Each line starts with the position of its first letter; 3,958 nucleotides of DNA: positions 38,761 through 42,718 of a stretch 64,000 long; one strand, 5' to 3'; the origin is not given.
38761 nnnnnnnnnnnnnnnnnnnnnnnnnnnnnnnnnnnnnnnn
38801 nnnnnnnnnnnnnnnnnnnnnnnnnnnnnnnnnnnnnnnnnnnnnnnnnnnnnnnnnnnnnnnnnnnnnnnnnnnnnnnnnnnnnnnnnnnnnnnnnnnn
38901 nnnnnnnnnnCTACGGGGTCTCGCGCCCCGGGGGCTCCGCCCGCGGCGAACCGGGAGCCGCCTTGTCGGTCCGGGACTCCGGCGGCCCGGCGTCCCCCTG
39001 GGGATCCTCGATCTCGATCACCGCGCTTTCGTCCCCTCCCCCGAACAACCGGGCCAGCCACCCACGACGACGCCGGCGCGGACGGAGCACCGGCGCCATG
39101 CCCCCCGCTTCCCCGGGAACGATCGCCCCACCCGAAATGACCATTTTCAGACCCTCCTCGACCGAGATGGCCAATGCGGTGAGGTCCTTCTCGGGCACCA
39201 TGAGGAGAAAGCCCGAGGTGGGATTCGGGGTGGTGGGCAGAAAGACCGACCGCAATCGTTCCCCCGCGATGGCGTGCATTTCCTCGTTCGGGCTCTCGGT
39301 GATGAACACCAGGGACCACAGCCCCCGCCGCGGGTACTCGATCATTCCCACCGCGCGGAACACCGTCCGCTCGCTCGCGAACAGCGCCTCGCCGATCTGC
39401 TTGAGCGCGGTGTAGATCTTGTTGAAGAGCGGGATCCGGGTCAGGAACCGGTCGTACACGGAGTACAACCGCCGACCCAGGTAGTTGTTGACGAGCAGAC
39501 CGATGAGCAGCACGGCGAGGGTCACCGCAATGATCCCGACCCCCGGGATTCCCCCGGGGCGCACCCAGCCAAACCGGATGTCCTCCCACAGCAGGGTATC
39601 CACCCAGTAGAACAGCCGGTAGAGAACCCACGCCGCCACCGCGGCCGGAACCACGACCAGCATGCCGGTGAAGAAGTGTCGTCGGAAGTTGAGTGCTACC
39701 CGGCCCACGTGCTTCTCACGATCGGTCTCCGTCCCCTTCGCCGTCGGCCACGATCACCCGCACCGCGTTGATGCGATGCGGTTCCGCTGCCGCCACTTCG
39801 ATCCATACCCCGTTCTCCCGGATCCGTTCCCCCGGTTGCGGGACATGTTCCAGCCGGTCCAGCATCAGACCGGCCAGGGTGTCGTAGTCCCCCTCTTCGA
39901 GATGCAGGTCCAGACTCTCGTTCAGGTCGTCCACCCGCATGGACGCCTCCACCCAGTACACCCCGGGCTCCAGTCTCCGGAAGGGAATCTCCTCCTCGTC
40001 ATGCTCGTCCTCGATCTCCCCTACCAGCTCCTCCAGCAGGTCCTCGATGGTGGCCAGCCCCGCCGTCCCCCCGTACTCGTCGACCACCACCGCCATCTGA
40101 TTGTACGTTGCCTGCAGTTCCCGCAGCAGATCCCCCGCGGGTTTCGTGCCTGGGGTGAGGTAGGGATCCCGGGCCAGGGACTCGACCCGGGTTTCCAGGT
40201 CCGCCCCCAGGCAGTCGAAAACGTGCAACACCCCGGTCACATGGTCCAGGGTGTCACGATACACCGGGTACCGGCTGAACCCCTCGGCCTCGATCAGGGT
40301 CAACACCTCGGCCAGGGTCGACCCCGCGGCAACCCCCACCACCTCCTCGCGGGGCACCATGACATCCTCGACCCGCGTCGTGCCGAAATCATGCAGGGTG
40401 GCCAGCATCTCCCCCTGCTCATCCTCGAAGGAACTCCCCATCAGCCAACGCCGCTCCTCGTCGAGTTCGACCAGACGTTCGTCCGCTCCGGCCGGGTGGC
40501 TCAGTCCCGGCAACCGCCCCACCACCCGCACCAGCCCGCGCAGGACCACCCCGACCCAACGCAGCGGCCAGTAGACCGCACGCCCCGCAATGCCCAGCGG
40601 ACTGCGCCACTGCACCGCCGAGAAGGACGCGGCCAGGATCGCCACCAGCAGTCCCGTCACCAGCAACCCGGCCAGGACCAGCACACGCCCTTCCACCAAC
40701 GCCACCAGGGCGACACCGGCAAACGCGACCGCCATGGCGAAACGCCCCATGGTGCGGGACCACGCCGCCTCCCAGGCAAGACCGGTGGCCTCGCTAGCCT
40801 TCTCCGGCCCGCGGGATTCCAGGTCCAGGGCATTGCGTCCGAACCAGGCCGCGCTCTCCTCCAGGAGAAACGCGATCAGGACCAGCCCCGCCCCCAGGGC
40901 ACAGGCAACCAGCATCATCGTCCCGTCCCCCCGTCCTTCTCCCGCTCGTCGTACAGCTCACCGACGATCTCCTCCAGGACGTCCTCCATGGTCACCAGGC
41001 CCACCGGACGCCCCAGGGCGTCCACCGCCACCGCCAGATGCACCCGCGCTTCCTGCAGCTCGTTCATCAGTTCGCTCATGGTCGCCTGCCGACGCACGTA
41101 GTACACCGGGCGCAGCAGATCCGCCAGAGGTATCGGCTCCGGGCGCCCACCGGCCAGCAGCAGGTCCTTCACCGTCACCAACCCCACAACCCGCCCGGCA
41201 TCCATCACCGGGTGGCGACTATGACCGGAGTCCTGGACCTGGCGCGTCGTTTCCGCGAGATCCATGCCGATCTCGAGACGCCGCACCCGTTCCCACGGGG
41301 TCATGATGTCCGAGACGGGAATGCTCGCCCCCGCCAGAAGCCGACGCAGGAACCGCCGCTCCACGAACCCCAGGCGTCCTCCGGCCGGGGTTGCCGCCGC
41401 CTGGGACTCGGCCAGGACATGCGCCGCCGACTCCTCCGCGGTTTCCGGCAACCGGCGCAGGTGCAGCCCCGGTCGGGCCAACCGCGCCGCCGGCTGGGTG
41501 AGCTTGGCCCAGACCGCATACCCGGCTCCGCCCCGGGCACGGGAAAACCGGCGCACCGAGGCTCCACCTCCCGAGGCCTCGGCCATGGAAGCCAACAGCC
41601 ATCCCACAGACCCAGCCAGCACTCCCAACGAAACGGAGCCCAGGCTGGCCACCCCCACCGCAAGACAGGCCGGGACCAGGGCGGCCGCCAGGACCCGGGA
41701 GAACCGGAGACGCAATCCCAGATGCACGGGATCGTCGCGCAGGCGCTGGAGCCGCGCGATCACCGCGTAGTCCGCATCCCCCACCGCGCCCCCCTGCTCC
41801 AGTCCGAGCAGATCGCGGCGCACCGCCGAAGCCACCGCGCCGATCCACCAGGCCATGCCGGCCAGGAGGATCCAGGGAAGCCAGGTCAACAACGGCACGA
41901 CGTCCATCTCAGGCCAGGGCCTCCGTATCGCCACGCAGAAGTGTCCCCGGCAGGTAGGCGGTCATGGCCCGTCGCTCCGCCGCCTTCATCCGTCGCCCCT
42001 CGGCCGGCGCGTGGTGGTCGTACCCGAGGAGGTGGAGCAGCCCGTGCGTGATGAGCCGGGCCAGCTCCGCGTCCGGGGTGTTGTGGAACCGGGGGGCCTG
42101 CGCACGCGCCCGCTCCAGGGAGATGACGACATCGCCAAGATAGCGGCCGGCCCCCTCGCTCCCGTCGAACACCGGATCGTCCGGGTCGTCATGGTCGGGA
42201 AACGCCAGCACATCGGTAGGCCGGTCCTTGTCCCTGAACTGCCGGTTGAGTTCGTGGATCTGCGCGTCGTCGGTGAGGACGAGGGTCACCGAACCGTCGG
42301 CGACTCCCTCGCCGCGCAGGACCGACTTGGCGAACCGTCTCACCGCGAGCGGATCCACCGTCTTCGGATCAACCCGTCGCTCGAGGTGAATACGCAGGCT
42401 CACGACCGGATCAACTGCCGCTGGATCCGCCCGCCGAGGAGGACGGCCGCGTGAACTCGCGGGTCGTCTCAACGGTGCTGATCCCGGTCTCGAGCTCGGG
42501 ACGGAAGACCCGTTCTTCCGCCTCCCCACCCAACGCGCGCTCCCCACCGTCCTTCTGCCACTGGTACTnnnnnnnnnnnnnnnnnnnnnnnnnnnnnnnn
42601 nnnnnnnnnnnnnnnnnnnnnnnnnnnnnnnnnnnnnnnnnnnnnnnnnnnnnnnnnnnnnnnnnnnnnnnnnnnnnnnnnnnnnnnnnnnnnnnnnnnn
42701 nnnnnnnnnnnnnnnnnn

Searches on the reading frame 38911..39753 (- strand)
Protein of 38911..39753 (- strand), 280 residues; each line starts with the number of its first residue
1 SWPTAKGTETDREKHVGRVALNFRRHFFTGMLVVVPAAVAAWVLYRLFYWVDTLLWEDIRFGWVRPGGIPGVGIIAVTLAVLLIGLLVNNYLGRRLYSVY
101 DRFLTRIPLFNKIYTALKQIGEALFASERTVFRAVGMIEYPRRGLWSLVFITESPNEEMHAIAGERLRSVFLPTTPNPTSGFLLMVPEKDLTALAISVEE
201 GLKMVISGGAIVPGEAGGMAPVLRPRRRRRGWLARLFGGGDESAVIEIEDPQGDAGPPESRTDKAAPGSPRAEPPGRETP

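Call 20: search_protein_families(library=pfam, proteins=[window:38911-39753:-], max_evalue=1)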
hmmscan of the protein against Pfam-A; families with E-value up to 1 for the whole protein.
window:38911-39753:- (280 aa): 1 family
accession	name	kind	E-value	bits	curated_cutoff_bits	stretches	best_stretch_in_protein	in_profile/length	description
PF04367.18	DUF502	-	2.7e-31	108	23.8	1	76-180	2-107/107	Protein of unknown function (DUF502)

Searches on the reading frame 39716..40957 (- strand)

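Call 20: search_protein_families(library=pfam, proteins=[window:39716-40957:-], max_evalue=1)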
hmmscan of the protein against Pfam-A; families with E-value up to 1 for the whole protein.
window:39716-40957:- (413 aa): 3 families
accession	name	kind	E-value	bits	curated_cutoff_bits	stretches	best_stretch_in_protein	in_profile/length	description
PF03471.22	CorC_HlyC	-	3e-19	69.3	27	1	328-401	2-77/81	Transporter associated domain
PF00571.33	CBS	-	3e-12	47.1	24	2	196-252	1-54/57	CBS domain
PF20520.3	Ac45-VOA1_TM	-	0.2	11.8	25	1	94-115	7-28/39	V0 complex accessory subunit Ac45/VOA1 transmembrane domain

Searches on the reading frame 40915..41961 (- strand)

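Call 20: search_protein_families(library=pfam, proteins=[window:40915-41961:-], max_evalue=1)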
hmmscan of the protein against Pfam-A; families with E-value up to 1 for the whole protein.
window:40915-41961:- (348 aa): 1 family
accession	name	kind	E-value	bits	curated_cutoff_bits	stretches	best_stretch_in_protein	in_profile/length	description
PF00571.33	CBS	-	2e-14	54.1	24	2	283-333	6-56/57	CBS domain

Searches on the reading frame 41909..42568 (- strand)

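Call 20: search_protein_families(library=pfam, proteins=[window:41909-42568:-], max_evalue=1)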
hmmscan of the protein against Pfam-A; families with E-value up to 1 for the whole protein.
window:41909-42568:- (219 aa): 1 family
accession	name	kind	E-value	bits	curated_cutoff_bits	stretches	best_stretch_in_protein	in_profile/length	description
PF02130.23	YbeY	-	1.1e-34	119.5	25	1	80-204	15-128/129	Endoribonuclease YbeY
